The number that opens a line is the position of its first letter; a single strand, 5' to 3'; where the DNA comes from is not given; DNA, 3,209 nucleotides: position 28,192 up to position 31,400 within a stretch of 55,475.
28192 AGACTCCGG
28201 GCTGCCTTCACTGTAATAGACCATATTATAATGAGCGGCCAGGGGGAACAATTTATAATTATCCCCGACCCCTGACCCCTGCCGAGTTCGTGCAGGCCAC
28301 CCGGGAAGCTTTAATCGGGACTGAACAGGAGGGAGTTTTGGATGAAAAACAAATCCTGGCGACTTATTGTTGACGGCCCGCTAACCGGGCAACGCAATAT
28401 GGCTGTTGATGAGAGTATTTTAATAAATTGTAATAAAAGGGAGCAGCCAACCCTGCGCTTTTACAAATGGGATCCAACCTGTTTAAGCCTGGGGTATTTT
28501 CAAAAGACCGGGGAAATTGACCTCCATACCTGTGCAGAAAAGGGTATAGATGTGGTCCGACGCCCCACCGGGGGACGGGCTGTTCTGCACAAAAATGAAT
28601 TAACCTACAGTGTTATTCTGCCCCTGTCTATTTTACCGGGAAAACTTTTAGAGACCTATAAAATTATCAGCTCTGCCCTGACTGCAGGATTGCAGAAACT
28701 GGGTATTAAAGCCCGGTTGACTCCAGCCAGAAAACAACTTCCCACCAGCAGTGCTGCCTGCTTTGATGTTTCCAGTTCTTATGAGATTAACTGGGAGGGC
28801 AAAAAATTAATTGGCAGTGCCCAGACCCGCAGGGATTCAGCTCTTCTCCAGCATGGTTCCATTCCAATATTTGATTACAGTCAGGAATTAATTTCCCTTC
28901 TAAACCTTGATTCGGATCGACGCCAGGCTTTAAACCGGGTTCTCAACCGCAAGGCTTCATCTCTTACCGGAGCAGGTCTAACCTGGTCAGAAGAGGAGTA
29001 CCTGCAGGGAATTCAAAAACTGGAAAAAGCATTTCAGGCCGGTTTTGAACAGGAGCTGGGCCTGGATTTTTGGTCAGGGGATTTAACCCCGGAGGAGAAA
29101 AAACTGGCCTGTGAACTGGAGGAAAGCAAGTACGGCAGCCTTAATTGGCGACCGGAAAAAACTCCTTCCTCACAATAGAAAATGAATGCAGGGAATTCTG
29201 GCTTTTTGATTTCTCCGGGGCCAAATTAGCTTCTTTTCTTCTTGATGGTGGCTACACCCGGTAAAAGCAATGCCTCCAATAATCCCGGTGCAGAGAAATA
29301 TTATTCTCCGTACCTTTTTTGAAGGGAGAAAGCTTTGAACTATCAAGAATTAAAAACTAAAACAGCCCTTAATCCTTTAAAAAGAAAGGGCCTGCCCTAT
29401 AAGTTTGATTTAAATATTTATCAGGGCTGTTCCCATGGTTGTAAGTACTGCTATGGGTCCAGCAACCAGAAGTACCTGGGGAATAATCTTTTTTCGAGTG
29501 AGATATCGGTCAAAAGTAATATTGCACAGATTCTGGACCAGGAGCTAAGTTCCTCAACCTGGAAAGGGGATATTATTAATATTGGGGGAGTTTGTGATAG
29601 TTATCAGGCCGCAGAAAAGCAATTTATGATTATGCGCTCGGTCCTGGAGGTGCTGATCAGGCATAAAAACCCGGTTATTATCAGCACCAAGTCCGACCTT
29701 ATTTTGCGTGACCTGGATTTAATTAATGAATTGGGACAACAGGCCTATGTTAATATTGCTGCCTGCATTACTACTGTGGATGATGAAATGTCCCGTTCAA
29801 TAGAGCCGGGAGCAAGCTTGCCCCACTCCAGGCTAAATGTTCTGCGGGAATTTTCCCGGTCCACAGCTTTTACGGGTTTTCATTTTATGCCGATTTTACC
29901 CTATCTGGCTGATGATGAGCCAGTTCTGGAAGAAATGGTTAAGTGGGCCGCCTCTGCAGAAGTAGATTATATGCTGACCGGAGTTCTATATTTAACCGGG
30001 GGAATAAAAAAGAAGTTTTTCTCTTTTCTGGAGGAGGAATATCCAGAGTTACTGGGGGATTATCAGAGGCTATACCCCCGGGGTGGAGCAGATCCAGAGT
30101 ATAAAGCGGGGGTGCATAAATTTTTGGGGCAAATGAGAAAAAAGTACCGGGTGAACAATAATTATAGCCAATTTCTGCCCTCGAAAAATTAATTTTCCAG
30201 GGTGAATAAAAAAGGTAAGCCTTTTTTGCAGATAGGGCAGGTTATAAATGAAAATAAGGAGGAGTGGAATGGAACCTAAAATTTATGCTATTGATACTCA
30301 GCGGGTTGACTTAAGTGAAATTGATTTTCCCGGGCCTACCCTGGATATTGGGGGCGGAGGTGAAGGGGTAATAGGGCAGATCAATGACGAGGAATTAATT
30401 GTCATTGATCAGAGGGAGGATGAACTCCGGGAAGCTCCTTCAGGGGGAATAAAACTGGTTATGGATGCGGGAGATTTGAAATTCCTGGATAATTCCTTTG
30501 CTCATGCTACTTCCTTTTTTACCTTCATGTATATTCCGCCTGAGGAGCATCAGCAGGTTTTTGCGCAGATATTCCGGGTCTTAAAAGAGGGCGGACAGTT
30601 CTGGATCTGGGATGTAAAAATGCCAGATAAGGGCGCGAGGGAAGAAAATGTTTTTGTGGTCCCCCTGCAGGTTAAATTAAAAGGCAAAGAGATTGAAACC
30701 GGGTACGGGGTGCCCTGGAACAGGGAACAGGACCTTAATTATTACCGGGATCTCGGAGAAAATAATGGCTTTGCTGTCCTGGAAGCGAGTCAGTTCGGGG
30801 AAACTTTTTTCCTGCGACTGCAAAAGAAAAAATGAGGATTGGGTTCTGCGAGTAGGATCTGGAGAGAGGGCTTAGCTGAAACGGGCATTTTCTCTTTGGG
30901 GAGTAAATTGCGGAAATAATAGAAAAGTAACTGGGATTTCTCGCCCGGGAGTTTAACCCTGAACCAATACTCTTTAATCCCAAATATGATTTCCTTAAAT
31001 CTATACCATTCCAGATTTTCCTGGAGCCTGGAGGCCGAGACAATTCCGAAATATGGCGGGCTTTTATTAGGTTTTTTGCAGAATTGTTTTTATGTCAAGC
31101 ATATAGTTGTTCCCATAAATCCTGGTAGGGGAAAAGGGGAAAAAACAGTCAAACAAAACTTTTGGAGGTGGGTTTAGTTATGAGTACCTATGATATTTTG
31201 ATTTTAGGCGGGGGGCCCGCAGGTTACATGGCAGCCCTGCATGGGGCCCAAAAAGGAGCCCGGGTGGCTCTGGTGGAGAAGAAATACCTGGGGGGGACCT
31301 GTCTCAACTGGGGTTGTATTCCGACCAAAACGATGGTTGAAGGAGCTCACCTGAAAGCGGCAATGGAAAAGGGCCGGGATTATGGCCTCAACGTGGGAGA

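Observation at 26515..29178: gcv operon carries its own LipA-independent lipoylation module (two atypical radical-SAM proteins plus an LplA/LipM-type ligase)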

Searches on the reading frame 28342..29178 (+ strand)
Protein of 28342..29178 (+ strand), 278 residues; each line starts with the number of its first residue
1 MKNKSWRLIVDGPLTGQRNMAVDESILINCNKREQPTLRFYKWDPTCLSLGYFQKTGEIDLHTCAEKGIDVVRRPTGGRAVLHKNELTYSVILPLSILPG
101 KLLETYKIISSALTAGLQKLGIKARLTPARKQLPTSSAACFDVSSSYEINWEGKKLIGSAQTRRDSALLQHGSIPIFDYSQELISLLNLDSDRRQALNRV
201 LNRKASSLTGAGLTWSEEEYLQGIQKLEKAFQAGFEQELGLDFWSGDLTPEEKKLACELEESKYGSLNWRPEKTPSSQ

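Call 3: search_protein_families(library=pfam, proteins=[window:28342-29178:+], max_evalue=0.01)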
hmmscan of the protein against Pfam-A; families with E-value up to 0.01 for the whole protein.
window:28342-29178:+ (278 aa): 2 families
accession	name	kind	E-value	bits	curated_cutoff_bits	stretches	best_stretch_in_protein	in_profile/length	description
PF21948.1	LplA-B_cat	-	3.2e-29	102.8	27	1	17-177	3-147/200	Lipoyl protein ligase A/B catalytic domain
PF03099.24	BPL_LplA_LipB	-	3.7e-16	59.7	21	1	51-174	2-128/133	Biotin/lipoate A/B protein ligase family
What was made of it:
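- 28342..29178 (+): LipM-type octanoyltransferase (single-domain LplA/LipB-superfamily protein). 32-nt overlap with lipS2 and a strong SD. Pfam LplA-B_cat E=3e-29 (call 3).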

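Call 4: search_protein_families(library=ncbifam, proteins=[window:28342-29178:+], max_evalue=0.01)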
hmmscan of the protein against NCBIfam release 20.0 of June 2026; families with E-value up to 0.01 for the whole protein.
window:28342-29178:+ (278 aa): 4 families
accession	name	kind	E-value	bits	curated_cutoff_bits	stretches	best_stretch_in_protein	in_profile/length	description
NF053750.1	LplA_large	exception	3.8e-25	88.7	480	1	18-270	12-245/248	lipoate-protein ligase large subunit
NF053751.1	LplAB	exception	2.5e-19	69.5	550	1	3-128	97-227/348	lipoate-protein ligase LplAB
TIGR00545.2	lipoyltrans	equivalog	1e-13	51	280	1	18-194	13-169/328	lipoate--protein ligase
NF053790.1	LplA_LipA_fuse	exception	0.00092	17.9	800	1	37-128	34-122/606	bifunctional lipoate--protein ligase/lipoyl synthase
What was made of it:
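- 28342..29178 (+): It scores far below the cutoffs of the NCBIfam LplA-type models (call 4).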

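Call 24: search_solved_structures(query=window:28342-29178:+, max_evalue=0.001, show_alignments=2)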
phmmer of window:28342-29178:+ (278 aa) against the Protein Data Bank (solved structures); distinct sequences matched with E-value up to 0.001: 7.
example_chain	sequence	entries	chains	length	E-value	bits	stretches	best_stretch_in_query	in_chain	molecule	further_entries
2ars_A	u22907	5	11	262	4.8e-17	65.4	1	8-270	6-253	Lipoate-protein ligase A | PUTATIVE LIPOATE PROTEIN LIGASE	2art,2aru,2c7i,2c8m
3r07_A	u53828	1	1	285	5.1e-17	65.3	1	8-270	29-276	Lipoate-protein ligase A subunit 1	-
5ij6_A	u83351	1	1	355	4.2e-06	29.5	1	18-92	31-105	Lipoate--protein ligase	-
8cri_A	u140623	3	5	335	9.4e-06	28.3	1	18-130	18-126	lipoate--protein ligase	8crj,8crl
1vqz_A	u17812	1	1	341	2e-05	27.3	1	47-172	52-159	lipoate-protein ligase, putative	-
5iby_A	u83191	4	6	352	7e-05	25.5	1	19-133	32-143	Lipoate--protein ligase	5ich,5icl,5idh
6jom_A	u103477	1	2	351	0.00014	24.5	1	40-124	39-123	Lipoate--protein ligase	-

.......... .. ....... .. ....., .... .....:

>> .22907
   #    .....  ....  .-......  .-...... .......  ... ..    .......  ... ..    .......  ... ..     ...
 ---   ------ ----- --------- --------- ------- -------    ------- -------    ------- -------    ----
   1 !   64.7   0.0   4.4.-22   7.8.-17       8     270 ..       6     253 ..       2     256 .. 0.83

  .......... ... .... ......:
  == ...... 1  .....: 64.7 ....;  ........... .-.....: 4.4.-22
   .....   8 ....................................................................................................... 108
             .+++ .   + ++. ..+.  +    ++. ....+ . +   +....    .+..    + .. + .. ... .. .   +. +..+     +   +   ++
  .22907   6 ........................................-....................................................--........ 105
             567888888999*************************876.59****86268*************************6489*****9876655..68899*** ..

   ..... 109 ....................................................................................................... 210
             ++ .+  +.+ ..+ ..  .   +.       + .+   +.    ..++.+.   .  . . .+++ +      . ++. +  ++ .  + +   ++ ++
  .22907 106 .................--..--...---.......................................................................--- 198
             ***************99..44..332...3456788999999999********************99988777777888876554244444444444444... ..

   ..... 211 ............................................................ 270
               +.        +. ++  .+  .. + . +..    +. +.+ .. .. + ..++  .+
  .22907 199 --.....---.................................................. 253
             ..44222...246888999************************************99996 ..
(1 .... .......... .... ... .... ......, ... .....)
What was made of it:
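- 28342..29178 (+): It aligns end to end with the catalytic subunit of Thermoplasma LplA, so no accessory domain is present (call 24).
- On LipM octanoyl-ACP:protein N-octanoyltransferase: 278 aa. It aligns over residues 8-270 with the 262-aa catalytic subunit of Thermoplasma LplA (call 24).
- The best solved relative and the best NCBIfam hit are LplA catalytic subunits (calls 4, 24). The best solved relative is the Thermoplasma acidophilum LplA catalytic subunit (E=5e-17, call 24).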

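Call 27: find_homologous_proteins(query=window:28342-29178:+, max_evalue=1e-10)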
Query window:28342-29178:+ (278 aa): 7757 proteins with E <= 1e-10 among 8000 candidates; the best 120 are listed.
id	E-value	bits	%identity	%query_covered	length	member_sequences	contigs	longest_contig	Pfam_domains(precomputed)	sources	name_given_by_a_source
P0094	8.3e-178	607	97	100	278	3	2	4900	PF03099.25,PF21948.2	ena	-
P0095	9.1e-158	542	88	100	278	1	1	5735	PF03099.25,PF21948.2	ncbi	-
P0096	3.1e-115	402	68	98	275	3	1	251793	PF03099.25,PF21948.2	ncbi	-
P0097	1.3e-114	400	65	97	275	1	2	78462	PF03099.25,PF21948.2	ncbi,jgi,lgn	-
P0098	3.1e-113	396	64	98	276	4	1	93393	PF03099.25,PF21948.2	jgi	-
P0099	2.5e-102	360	64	92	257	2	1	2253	PF03099.25,PF21948.2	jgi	-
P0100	6.5e-99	349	58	100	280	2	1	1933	PF03099.25,PF21948.2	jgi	-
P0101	1.8e-72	262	49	96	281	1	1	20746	PF03099.25,PF21948.2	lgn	-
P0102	4.3e-70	254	49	91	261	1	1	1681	PF03099.25,PF21948.2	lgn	-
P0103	4.1e-67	244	49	96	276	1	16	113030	PF03099.25,PF21948.2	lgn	-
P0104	1.6e-62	229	47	96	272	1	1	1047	PF03099.25,PF21948.2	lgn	-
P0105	2.1e-62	229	48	97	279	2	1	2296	PF03099.25,PF21948.2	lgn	-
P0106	1.7e-61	226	46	96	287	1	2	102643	PF03099.25,PF21948.2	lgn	-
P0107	4.7e-61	225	45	95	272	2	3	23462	PF03099.25,PF21948.2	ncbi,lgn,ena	-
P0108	5.6e-61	224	46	97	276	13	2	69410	PF03099.25,PF21948.2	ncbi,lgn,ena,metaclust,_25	metaclust:\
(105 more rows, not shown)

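Call 82: search_dna_similar(query=window:28342-29178:+, collection=plasmids, mode=protein, max_evalue=1e-10, max_rows=25)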
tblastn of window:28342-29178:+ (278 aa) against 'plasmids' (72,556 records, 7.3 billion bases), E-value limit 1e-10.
Records with a match: 10; places in all: 10; records where one place covers at least 80% of the query: 8.
Best place of each record, by identity: <60% 10.
By first word of the organism name: Tritonibacter 2; Brevibacillus 1; Bacillus 1; Streptomyces 1; Thermomicrobium 1; Roseomonas 1; Paroceanicella 1; Pseudoroseomonas 1; Neorhizobium 1.
By predicted mobility (MOB-suite, as given by PLSDB): non-mobilizable 9; mobilizable 1.
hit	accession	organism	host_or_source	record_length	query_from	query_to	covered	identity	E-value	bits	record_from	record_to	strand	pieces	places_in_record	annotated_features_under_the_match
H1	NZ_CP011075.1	Brevibacillus laterosporus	Oryza sativa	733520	1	269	97%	42.2%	1e-53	194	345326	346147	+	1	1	biotin/lipoate A/B protein ligase family protein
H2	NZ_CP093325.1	Bacillus sp. N5-665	whole organism,peat soil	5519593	1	273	98%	36.9%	2e-40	156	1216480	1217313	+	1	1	none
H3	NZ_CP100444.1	Streptomyces rimosus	pure culture,OTC cluster deletion ...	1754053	6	269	95%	28.2%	5e-15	82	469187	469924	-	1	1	record has no annotation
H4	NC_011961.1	Thermomicrobium roseum DSM 5159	-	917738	2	269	96%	26.4%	1e-13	78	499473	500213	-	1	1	biotin/lipoate A/B protein ligase family protein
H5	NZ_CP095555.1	Roseomonas gilardii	single cell,blood and other clinical ...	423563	2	269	96%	25.7%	2e-12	74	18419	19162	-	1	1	lipoate--protein ligase family protein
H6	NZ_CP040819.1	Paroceanicella profunda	Cell culture,Deep seawater from Mariana ...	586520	2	269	96%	25.2%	1e-11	72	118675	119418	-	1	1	biotin/lipoate A/B protein ligase family protein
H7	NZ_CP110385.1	Tritonibacter mobilis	-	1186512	6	269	95%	25.1%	3e-14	80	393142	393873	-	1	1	record has no annotation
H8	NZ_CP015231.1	Tritonibacter mobilis F1926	cell culture,seawater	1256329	6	269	95%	25.1%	2e-13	77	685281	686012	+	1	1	record has no annotation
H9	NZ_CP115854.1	Pseudoroseomonas cervicalis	-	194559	2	193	69%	28.8%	2e-12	74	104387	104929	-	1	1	lipoate--protein ligase family protein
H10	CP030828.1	Neorhizobium sp. NCHU2750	Rosa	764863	2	193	69%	27.3%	9e-11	69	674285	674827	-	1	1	lplA: biotin/lipoate A/B protein ligase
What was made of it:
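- Full-length identity to Bacillus and Brevibacillus LipM-type proteins (37-42%, 156-194 bits by tblastn) is much stronger than the Thermoplasma match (65 bits by phmmer) (calls 24, 82).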

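Call 83: get_annotated_region(hit=H2, flank=5000)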
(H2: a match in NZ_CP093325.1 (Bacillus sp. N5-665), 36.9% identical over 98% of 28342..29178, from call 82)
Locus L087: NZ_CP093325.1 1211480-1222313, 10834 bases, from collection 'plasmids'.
description: Bacillus sp. N5-665 strain N5/665 plasmid p1, complete sequence
organism: Bacillus sp. N5-665 (NCBI taxid 2925318)
taxonomy: Bacteria; Bacillota; Bacilli; Bacillales; Bacillaceae; Bacillus; Bacillus sp. N5-665
host: -; source: whole organism,peat soil; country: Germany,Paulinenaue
typing (MOB-suite, as given by PLSDB): non-mobilizable
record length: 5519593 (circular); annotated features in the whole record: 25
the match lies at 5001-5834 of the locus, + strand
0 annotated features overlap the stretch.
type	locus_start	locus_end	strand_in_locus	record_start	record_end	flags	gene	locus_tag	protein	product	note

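Call 84: get_annotated_region(hit=H1, flank=6000)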
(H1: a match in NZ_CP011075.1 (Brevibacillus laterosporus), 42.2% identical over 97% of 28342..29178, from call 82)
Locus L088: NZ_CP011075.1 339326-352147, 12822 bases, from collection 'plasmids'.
description: Brevibacillus laterosporus strain B9 plasmid unnamed1, complete sequence
organism: Brevibacillus laterosporus (NCBI taxid 1465)
taxonomy: Bacteria; Bacillota; Bacilli; Bacillales; Paenibacillaceae; Brevibacillus; Brevibacillus laterosporus
host: -; source: Oryza sativa; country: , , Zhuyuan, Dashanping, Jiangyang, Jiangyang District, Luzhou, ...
typing (MOB-suite, as given by PLSDB): non-mobilizable
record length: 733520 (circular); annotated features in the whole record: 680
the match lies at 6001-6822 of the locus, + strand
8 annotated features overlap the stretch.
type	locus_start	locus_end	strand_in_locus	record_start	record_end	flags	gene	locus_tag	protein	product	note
CDS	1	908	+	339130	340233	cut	gcvT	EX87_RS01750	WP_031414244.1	glycine cleavage system aminomethyltransferase GcvT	GO:0019464 - glycine decarboxylation via glycine cleavage system [Evidence IEA]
CDS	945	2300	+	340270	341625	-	gcvPA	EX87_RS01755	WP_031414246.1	aminomethyl-transferring glycine dehydrogenase subunit GcvPA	GO:0006546 - glycine catabolic process [Evidence IEA]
CDS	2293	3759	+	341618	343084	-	gcvPB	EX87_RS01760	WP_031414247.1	aminomethyl-transferring glycine dehydrogenase subunit GcvPB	GO:0006546 - glycine catabolic process [Evidence IEA]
CDS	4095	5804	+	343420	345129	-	-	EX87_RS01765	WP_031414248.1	methyl-accepting chemotaxis protein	GO:0006935 - chemotaxis [Evidence IEA]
CDS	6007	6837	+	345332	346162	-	-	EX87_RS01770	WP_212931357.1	biotin/lipoate A/B protein ligase family protein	-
CDS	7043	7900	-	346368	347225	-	dat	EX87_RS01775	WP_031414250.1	D-amino-acid transaminase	GO:0019480 - L-alanine oxidation to pyruvate via D-alanine [Evidence IEA]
CDS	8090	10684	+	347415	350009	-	-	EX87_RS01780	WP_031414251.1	adenosylcobalamin-dependent ribonucleoside-diphosphate reductase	-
CDS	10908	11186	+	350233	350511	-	-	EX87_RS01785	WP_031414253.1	hypothetical protein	-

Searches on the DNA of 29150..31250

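Call 76: search_rna_families(source=window, start=29150, end=31250, threshold=evalue, max_evalue=1)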
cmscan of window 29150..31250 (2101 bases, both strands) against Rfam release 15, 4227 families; matches with E-value up to 1: 2.
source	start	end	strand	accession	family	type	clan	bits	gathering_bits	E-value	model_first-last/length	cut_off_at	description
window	29296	29371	-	RF00600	SNORA79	Gene; snRNA; snoRNA; HACA-box;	-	22.2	55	0.88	1-143/143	no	Small nucleolar RNA SNORA79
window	30368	30421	+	RF01762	whalefall-1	Gene; sRNA;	-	19.5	37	0.065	1-56/56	no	Whalefall-1 RNA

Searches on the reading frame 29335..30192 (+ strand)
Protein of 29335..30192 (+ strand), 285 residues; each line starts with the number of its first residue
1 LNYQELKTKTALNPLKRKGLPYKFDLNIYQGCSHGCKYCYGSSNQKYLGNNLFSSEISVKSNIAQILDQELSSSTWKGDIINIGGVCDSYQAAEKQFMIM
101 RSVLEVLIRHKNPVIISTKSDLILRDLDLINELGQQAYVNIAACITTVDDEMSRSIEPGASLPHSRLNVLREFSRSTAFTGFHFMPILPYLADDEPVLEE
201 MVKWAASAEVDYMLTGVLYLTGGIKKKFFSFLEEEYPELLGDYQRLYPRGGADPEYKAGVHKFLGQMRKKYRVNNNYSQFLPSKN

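Call 3: search_protein_families(library=pfam, proteins=[window:29335-30192:+], max_evalue=0.01)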
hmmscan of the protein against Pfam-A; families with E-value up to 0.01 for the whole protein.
window:29335-30192:+ (285 aa): 1 family
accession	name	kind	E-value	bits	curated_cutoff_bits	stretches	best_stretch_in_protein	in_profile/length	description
PF04055.27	Radical_SAM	-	8.3e-08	33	29.5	1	27-195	2-158/166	Radical SAM superfamily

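Call 4: search_protein_families(library=ncbifam, proteins=[window:29335-30192:+], max_evalue=0.01)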
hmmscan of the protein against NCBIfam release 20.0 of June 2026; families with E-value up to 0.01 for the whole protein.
window:29335-30192:+ (285 aa): 4 families
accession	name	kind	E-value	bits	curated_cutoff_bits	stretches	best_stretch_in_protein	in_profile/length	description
NF038135.1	rSAM_Rv2578c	equivalog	4e-60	203.5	430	1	2-272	39-315/317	Rv2578c family radical SAM protein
NF033668.1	rSAM_PA0069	hypoth_equivalog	6.1e-53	180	360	1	7-238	42-274/348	PA0069 family radical SAM protein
NF038136.1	rSAM_Rv_intein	exception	1.5e-50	172.7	700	2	53-257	352-557/574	intein-containing Rv2578c family radical SAM protein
TIGR04470.1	rSAM_mob_pairB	equivalog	2e-32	112.7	410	1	20-272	15-253/285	radical SAM mobile pair protein B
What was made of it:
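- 29335..30835 (+): Two genes lying between the ligase and lpd, probably not part of the module: an Rv2578c/PA0069-family radical-SAM protein (29335-30192) and a class-I methyltransferase (30248-30835). NCBIfam and Pfam hits from calls 3 and 4.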

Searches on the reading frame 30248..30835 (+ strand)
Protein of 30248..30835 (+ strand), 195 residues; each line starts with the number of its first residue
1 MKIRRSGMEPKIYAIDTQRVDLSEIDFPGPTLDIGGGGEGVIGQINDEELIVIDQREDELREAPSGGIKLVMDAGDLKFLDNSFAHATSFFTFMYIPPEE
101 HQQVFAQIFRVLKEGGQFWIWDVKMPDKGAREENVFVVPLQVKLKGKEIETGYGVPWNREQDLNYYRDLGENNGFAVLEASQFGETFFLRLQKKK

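Call 3: search_protein_families(library=pfam, proteins=[window:30248-30835:+], max_evalue=0.01)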
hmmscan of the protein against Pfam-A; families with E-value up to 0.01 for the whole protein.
window:30248-30835:+ (195 aa): 3 families
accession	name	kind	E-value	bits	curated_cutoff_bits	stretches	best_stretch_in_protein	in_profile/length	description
PF08241.18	Methyltransf_11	-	2.2e-09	38.3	21.2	1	32-120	1-95/95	Methyltransferase domain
PF13649.12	Methyltransf_25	-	2.3e-08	35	27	1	49-116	23-97/97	Methyltransferase domain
PF01209.24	Ubie_methyltran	-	0.0017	18.2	20.1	1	58-123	90-154/233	ubiE/COQ5 methyltransferase family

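Call 4: search_protein_families(library=ncbifam, proteins=[window:30248-30835:+], max_evalue=0.01)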
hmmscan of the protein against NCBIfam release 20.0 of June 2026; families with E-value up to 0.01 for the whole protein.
window:30248-30835:+ (195 aa): 11 families
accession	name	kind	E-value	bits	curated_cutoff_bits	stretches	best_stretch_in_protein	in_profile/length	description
TIGR01934.1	MenG_MenH_UbiE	subfamily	6.5e-05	22.3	158.35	1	70-128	93-149/223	ubiquinone/menaquinone biosynthesis methyltransferase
NF043040.1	corrin_prot_MT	hypoth_equivalog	0.00028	20.4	180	1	78-132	105-159/216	corrinoid protein-associated methyltransferase CpaM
NF045667.1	MTase_DVU1556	equivalog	0.00037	20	155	1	31-131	26-130/213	DVU_1556 family methyltransferase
NF038261.1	rhodoquin_RquA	equivalog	0.00066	19.5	175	1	55-127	89-160/218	rhodoquinone biosynthesis methyltransferase RquA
NF001242.0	PRK00216.1-3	equivalog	0.001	18.5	351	1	40-121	98-176/258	bifunctional demethylmenaquinone methyltransferase/2-methoxy-6-polyprenyl-1,4-benzoquinol methylase UbiE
NF041536.1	ArsM_DUF2284_UU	exception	0.0021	16.5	575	1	73-127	135-187/459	arsenite methyltransferase/DUF2284 domain selenoprotein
NF001244.0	PRK00216.1-5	equivalog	0.0038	16.6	216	1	72-129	107-162/236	bifunctional demethylmenaquinone methyltransferase/2-methoxy-6-polyprenyl-1,4-benzoquinol methylase UbiE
NF052510.1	methyltran_MpqE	exception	0.0039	16.6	335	1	70-126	103-157/234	methyl-plastoquinone biosynthesis methyltransferase MpqE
NF001240.0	PRK00216.1-1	equivalog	0.0039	16.3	378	1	34-124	85-172/251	bifunctional demethylmenaquinone methyltransferase/2-methoxy-6-polyprenyl-1,4-benzoquinol methylase UbiE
NF008823.0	PRK11873.1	subfamily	0.0048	16.4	263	1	100-124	161-185/272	arsenite methyltransferase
TIGR02752.1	MenG_heptapren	equivalog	0.0094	15.5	419.85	0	58-127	88-156/231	demethylmenaquinone methyltransferase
